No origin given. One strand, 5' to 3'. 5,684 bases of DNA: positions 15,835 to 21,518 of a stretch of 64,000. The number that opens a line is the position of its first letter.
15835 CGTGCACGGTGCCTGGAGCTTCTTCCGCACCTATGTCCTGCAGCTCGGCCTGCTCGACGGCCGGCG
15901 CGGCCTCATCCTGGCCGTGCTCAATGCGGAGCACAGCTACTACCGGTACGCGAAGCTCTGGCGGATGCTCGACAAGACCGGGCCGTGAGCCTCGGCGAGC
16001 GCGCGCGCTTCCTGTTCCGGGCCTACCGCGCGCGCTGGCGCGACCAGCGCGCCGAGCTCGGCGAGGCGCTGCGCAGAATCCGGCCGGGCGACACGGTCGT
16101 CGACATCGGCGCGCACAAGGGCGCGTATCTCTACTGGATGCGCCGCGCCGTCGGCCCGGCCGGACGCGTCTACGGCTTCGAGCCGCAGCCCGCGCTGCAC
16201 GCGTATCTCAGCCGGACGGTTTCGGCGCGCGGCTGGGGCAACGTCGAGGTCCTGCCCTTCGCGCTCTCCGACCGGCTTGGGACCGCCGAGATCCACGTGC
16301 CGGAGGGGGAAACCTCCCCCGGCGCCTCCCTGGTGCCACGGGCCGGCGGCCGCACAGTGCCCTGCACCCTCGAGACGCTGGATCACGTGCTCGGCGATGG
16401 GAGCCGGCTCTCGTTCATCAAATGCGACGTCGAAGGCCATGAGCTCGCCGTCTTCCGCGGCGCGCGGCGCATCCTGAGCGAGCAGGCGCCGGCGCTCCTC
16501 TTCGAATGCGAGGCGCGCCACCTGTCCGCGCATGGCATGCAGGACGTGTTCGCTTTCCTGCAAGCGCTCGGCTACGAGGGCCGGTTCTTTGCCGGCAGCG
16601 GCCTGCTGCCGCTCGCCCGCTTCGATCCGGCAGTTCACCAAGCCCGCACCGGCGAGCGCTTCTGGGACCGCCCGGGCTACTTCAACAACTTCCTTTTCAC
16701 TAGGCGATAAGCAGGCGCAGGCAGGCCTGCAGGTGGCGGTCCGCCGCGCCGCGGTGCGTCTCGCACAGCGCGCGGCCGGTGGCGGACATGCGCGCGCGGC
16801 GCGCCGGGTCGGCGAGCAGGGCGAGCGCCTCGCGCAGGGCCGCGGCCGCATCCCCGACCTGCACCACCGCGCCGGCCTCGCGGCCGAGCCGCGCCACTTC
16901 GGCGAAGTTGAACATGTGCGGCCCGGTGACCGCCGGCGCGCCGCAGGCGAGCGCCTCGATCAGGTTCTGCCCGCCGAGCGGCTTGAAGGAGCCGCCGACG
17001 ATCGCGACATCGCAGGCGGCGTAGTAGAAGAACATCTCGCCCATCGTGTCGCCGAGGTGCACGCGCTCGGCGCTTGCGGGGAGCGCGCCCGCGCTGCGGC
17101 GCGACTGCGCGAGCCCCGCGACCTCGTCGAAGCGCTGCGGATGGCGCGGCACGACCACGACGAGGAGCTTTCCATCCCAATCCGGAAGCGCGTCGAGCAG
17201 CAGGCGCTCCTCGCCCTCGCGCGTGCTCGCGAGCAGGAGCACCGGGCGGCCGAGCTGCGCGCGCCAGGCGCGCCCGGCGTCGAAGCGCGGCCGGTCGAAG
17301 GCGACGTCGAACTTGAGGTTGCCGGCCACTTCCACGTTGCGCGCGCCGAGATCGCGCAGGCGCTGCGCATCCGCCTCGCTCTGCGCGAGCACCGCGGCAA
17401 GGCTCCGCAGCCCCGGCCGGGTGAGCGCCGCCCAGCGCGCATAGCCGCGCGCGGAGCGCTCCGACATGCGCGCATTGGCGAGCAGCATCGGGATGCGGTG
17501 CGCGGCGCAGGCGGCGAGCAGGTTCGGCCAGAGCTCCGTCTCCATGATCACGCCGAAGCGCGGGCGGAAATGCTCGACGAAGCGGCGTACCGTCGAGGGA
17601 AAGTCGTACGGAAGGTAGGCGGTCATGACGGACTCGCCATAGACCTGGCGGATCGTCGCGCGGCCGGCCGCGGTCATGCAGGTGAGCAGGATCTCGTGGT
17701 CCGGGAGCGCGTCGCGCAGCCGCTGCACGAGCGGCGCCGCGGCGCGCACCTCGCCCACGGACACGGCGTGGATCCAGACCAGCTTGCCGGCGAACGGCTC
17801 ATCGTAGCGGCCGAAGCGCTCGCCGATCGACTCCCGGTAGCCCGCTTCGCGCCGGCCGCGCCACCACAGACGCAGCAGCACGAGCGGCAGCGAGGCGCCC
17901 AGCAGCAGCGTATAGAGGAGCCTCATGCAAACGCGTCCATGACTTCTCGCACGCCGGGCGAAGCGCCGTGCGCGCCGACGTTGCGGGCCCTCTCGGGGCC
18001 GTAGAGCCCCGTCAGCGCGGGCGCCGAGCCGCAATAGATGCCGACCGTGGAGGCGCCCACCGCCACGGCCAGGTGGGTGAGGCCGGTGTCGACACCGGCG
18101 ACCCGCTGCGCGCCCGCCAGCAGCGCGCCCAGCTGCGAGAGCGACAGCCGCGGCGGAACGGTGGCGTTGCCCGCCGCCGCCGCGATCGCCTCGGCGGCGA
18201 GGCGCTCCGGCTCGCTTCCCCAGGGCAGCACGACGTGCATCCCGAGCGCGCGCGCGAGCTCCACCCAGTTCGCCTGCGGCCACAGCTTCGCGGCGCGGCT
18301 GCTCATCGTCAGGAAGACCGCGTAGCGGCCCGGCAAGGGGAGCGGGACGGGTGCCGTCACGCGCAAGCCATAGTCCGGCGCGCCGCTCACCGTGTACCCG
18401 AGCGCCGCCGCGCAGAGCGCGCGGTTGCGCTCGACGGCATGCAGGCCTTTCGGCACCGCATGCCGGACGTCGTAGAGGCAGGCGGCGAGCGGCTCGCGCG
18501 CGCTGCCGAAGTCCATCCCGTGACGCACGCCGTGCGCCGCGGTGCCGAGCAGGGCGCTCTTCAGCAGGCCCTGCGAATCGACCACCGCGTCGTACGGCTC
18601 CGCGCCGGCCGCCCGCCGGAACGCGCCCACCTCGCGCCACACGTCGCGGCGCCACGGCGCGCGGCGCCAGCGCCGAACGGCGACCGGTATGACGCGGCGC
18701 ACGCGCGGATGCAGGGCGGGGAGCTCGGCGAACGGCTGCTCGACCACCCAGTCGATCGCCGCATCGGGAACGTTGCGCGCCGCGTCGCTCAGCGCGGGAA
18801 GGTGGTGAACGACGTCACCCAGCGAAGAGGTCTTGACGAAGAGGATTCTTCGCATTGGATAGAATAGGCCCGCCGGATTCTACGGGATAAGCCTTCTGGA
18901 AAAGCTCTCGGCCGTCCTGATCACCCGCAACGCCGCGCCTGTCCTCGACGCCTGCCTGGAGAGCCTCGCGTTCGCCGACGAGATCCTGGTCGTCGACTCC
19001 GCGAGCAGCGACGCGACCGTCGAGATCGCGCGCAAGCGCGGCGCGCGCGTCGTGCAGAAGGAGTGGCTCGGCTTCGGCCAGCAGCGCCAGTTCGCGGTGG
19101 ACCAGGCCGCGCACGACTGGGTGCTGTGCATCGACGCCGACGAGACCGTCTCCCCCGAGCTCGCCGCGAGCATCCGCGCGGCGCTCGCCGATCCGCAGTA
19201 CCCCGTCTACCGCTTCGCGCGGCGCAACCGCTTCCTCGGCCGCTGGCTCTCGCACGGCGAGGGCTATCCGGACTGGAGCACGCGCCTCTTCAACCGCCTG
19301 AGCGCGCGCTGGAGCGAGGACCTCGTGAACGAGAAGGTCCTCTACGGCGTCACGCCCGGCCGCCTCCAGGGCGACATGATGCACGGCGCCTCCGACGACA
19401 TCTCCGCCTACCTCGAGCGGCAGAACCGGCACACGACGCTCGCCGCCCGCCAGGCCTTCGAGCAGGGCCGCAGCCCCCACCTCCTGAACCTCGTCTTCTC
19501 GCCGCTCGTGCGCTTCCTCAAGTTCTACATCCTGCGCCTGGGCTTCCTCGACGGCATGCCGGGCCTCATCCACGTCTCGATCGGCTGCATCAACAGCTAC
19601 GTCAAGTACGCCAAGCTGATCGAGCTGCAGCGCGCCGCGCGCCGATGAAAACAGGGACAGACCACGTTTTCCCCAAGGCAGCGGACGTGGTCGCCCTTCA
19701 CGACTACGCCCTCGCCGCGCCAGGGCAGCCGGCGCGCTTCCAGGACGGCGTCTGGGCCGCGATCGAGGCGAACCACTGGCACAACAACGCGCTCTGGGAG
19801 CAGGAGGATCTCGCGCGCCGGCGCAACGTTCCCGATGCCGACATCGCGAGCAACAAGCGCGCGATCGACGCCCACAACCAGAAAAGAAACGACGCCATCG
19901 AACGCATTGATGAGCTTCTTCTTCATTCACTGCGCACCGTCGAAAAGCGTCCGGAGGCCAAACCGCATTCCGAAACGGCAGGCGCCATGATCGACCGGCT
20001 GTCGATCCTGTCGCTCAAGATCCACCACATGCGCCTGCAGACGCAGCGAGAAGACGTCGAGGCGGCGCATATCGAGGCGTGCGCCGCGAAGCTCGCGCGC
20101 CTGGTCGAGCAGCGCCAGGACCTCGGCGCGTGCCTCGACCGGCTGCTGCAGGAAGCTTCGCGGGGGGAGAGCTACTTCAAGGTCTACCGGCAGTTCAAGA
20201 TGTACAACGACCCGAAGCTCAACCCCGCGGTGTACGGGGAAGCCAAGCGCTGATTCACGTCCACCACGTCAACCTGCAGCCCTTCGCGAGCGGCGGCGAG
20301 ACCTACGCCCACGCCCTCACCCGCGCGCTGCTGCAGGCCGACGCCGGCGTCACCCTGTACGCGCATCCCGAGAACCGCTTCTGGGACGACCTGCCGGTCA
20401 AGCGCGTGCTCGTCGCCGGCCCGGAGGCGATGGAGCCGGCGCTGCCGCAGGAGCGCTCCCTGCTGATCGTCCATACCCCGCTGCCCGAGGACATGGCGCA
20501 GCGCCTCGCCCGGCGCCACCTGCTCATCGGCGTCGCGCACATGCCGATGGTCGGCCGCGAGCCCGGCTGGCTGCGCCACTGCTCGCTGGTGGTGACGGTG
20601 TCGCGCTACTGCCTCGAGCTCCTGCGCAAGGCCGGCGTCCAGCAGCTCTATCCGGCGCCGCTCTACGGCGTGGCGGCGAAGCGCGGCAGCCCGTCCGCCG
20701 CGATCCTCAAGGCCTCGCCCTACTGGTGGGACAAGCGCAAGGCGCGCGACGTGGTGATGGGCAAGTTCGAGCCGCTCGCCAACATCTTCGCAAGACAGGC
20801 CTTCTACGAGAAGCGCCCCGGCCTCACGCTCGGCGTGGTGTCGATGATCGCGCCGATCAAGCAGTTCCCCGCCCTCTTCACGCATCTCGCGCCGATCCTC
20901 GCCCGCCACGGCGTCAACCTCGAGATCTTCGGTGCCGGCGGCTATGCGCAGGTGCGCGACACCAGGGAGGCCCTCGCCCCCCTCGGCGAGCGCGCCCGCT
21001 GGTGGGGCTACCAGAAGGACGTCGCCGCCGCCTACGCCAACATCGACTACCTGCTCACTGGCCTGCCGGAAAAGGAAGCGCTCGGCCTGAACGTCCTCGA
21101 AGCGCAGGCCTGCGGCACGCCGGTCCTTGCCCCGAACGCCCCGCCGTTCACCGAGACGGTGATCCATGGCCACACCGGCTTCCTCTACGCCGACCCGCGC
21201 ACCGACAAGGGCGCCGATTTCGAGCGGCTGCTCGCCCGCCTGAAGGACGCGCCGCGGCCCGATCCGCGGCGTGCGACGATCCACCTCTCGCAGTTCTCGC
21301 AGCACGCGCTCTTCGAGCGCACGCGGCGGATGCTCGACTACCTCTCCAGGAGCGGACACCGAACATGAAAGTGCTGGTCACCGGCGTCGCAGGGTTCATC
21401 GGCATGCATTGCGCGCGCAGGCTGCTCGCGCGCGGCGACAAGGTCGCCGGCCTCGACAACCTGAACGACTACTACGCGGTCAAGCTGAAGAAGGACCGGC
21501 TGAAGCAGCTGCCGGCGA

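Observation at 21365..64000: About 42-kb ABC-transporter-type surface-glycan locus in two back-to-back minus-strand gene arrays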

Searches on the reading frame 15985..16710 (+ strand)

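Call 39: search_protein_families(library=pfam, proteins=[window:15985-16710:+], max_evalue=1)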
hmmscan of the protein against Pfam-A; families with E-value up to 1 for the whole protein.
window:15985-16710:+ (241 aa): 9 families
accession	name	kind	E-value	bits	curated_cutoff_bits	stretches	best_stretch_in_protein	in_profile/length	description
PF05050.19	Methyltransf_21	-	1.9e-19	70.9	22.7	1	40-198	1-172/173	Methyltransferase FkbM domain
PF01728.25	FtsJ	-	0.00071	20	24.1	1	27-79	14-67/181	FtsJ-like methyltransferase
PF13489.12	Methyltransf_23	-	0.0012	19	27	1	15-75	6-60/164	Methyltransferase domain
PF13649.12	Methyltransf_25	-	0.0077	17.3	27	1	38-90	1-51/97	Methyltransferase domain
PF13578.12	Methyltransf_24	-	0.063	14.6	26.3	1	39-81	1-44/105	Methyltransferase domain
PF01135.25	PCMT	-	0.067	13.4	20.3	1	26-89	66-128/210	Protein-L-isoaspartate(D-aspartate) O-methyltransferase (PCMT)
PF08704.16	GCD14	-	0.14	12.2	26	1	31-66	37-72/247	tRNA methyltransferase complex GCD14 subunit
PF13847.12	Methyltransf_31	-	0.24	11.5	27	1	33-68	2-37/145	Methyltransferase domain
PF07021.18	MetW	-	0.32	11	21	1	22-56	1-35/193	Methionine biosynthesis protein MetW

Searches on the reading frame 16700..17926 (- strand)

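Call 39: search_protein_families(library=pfam, proteins=[window:16700-17926:-], max_evalue=1)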
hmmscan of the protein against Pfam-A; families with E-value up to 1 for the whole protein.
window:16700-17926:- (408 aa): 6 families
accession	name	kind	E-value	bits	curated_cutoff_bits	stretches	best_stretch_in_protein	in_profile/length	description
PF04413.22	Glycos_transf_N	-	1.2e-68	230.6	23.9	1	33-208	2-179/179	3-Deoxy-D-manno-octulosonic-acid transferase (kdotransferase)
PF00534.26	Glycos_transf_1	-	1.3e-08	35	26.4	1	290-385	77-170/172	Glycosyl transferases group 1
PF13692.12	Glyco_trans_1_4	-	2.2e-06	28.4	27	1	286-373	58-142/142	Glycosyl transferases group 1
PF13579.12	Glyco_trans_4_4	-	6.6e-05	23.7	29.7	1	94-200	46-152/158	Glycosyl transferase 4-like domain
PF13524.12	Glyco_trans_1_2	-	0.00062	20.2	25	1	322-394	67-135/144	Glycosyl transferase-like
PF13439.12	Glyco_transf_4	-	0.0023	18.4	28.5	1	94-200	42-161/170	Glycosyltransferase Family 4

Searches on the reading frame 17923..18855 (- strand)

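Call 11: search_protein_families(library=pfam, proteins=[window:17923-18855:-], max_evalue=0.00001)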
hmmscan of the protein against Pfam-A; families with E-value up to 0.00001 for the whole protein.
window:17923-18855:- (310 aa): 1 family
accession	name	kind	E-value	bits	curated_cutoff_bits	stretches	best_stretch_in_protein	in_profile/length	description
PF01075.23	Glyco_transf_9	-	7e-45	153.7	22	1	78-300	3-235/247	Glycosyltransferase family 9 (heptosyltransferase)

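Call 69: search_protein_families(library=ncbifam, proteins=[window:17923-18855:-], max_evalue=0.000001)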
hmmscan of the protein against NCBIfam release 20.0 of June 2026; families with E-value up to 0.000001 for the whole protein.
window:17923-18855:- (310 aa): 5 families
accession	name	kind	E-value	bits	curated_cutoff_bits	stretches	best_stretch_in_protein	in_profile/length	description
TIGR02193.1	heptsyl_trn_I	equivalog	2.7e-105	352.1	185.3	1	3-308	1-315/320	lipopolysaccharide heptosyltransferase I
NF008204.0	PRK10964.1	equivalog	1.9e-88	296.7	437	1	3-290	2-295/322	lipopolysaccharide heptosyltransferase RfaC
TIGR02201.1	heptsyl_trn_III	equivalog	4.7e-14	52.2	170.2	1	3-277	1-289/344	putative lipopolysaccharide heptosyltransferase III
TIGR02195.1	heptsyl_trn_II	equivalog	3.9e-08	32.8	134.6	1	188-282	187-290/339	lipopolysaccharide heptosyltransferase II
NF007742.0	PRK10422.1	equivalog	2e-07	30.1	467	0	2-274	6-288/352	lipopolysaccharide core heptosyltransferase RfaQ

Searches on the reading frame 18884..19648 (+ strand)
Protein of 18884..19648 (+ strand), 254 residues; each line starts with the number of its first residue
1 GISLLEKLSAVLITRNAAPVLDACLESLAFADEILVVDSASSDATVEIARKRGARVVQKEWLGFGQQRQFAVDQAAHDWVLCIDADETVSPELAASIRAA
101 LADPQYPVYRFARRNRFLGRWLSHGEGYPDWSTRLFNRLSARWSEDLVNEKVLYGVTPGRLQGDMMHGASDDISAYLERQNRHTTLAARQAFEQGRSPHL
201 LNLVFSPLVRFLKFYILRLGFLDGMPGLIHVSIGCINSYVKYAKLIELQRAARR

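Call 69: search_protein_families(library=ncbifam, proteins=[window:18884-19648:+], max_evalue=0.000001)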
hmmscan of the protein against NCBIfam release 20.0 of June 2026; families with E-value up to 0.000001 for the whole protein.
window:18884-19648:+ (254 aa): 5 families
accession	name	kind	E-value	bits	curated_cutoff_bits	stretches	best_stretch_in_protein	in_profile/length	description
TIGR04283.1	glyco_like_mftF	equivalog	1.2e-12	48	182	1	21-125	14-121/221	TIGR04283 family arsenosugar biosynthesis glycosyltransferase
TIGR04182.1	glyco_TIGR04182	equivalog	1.8e-11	44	325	1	32-97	28-93/293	S-layer glycoprotein N-glycosyltransferase AglJ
NF041391.1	DPhHxTase_Halo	equivalog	1.9e-09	36.8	375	1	26-90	19-82/213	dolichyl-phosphate hexose transferase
NF010496.0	PRK13915.1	equivalog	5.5e-07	29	262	1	27-60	60-92/307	glucosyl-3-phosphoglycerate synthase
NF045692.1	OglycostaseCruG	equivalog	9.5e-07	28.1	600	0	4-109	39-160/386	2'-O-glycosyltransferase CruG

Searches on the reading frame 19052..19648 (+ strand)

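Call 11: search_protein_families(library=pfam, proteins=[window:19052-19648:+], max_evalue=0.00001)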
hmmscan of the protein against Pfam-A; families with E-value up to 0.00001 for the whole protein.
window:19052-19648:+ (198 aa): 1 family
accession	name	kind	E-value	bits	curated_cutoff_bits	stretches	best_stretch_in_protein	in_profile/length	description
PF00535.33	Glycos_transf_2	-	7.2e-06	26.5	23.3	1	5-69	64-129/168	Glycosyl transferase family 2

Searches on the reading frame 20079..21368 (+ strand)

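Call 11: search_protein_families(library=pfam, proteins=[window:20079-21368:+], max_evalue=0.00001)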
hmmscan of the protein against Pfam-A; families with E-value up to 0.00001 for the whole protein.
window:20079-21368:+ (429 aa): 2 families
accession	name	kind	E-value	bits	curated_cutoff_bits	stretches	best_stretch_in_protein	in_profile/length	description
PF13692.12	Glyco_trans_1_4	-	3.4e-15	57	27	1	251-373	4-129/142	Glycosyl transferases group 1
PF00534.26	Glycos_transf_1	-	4.3e-15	56.1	26.4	1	254-376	21-146/172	Glycosyl transferases group 1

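Call 69: search_protein_families(library=ncbifam, proteins=[window:20256-21368:+], max_evalue=0.000001)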
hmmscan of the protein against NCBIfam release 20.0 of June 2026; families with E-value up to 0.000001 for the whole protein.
window:20256-21368:+ (370 aa): 4 families
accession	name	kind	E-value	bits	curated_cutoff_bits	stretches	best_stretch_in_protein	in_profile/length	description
TIGR03999.1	thiol_BshA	equivalog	5.1e-09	35.5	273.7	1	195-312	205-321/375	N-acetyl-alpha-D-glucosaminyl L-malate synthase BshA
TIGR03088.1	stp2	hypoth_equivalog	2e-07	30.4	409.05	1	176-311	183-320/374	TIGR03088 family PEP-CTERM/XrtA system glycosyltransferase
TIGR04047.1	MSMEG_0565_glyc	hypoth_equivalog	7e-07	28.6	259.85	0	272-317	285-328/373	MSMEG_0565 family glycosyltransferase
TIGR03449.1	mycothiol_MshA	equivalog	1e-06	28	462.5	0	273-349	313-389/406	D-inositol-3-phosphate glycosyltransferase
